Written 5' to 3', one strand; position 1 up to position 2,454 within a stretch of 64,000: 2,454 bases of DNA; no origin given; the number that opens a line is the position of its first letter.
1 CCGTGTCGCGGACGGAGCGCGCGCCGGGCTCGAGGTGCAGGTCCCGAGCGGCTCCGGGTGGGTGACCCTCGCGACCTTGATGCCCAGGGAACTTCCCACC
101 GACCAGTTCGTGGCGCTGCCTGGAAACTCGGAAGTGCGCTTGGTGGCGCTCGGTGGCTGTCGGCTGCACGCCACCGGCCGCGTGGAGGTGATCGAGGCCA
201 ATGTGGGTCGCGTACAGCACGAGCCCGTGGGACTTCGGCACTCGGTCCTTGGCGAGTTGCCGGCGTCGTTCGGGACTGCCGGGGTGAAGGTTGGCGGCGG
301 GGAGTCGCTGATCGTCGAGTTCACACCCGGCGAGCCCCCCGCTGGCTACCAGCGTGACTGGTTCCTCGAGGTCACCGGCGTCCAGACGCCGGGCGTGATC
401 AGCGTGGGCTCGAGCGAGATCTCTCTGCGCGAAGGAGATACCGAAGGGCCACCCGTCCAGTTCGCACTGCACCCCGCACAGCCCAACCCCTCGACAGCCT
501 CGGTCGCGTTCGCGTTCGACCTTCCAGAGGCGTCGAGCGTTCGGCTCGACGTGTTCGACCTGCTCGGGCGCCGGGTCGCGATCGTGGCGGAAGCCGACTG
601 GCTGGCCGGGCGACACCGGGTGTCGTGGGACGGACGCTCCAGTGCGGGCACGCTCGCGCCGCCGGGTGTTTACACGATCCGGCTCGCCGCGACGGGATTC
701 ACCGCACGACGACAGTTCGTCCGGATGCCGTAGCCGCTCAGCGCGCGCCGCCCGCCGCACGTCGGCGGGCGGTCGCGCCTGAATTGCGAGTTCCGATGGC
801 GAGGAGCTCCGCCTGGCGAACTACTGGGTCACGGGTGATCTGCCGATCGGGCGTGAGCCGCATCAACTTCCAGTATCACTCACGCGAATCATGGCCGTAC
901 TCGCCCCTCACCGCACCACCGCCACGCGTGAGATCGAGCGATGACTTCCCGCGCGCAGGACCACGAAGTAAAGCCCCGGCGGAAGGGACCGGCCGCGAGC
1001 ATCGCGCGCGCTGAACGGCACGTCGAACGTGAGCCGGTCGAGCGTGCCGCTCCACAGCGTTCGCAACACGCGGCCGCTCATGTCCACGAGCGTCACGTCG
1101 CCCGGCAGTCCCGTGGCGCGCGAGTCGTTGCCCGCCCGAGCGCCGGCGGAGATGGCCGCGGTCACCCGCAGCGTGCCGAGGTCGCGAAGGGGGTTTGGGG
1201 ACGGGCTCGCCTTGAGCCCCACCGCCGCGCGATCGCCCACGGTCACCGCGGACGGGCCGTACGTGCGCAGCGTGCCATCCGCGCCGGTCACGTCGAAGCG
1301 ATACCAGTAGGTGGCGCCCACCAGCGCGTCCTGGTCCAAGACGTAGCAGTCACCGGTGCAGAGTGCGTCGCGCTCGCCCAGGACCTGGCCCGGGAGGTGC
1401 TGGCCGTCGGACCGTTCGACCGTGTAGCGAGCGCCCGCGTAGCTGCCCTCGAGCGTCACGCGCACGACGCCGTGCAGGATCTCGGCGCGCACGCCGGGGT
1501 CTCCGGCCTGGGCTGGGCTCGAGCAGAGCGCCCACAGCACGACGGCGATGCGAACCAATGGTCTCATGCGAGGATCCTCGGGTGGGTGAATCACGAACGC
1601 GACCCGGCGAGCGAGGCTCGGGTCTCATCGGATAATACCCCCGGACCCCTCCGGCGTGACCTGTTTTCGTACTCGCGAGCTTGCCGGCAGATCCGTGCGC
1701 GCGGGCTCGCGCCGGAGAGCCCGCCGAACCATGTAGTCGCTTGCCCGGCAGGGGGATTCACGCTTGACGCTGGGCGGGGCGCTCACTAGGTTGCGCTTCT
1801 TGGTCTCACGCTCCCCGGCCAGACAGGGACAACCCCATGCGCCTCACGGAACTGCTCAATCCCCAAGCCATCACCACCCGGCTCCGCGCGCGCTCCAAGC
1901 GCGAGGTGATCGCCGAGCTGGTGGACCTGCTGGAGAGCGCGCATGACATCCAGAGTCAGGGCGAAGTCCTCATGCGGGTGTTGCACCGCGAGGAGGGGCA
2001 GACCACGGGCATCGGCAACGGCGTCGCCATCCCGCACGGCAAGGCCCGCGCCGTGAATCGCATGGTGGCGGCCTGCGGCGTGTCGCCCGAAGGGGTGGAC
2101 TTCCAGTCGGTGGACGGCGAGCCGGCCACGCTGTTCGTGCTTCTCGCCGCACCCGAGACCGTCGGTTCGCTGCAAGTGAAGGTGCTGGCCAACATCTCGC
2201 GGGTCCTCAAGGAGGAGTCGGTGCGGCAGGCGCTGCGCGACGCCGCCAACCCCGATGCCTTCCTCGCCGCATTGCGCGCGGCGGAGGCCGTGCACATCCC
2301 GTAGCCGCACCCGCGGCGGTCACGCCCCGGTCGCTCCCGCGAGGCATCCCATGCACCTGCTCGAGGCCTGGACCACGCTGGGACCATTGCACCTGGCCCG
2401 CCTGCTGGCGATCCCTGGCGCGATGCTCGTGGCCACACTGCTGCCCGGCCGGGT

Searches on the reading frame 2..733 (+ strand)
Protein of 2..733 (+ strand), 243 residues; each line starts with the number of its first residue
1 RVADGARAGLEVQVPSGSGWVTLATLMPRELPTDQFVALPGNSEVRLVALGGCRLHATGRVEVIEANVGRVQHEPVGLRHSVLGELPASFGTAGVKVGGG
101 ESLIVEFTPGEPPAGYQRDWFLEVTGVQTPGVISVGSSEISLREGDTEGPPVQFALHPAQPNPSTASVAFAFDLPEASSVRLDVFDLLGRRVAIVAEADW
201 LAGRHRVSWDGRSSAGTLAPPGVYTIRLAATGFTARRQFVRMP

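Call 48: search_protein_families(library=pfam, proteins=[window:2-733:+], max_evalue=0.0001)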
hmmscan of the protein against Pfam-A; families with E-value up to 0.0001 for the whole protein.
window:2-733:+ (243 aa): 1 family
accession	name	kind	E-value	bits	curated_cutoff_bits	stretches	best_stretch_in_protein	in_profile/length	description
PF13860.13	FlgD_ig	-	1.8e-09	37.9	27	1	165-231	9-76/79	FlgD Ig-like domain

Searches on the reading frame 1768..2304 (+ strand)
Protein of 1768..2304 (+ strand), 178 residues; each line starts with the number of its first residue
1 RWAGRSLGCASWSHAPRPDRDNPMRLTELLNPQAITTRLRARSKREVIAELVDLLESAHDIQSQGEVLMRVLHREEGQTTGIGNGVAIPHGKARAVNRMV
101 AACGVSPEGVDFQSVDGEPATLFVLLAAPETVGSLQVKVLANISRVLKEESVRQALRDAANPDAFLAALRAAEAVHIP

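Call 48: search_protein_families(library=pfam, proteins=[window:1768-2304:+], max_evalue=0.0001)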
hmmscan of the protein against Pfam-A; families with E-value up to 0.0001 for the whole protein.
window:1768-2304:+ (178 aa): 1 family
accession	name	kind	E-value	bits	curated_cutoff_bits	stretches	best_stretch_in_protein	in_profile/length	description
PF00359.27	PTS_EIIA_2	-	9.9e-33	113.6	27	1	29-170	2-142/144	Phosphoenolpyruvate-dependent sugar phosphotransferase system, EIIA 2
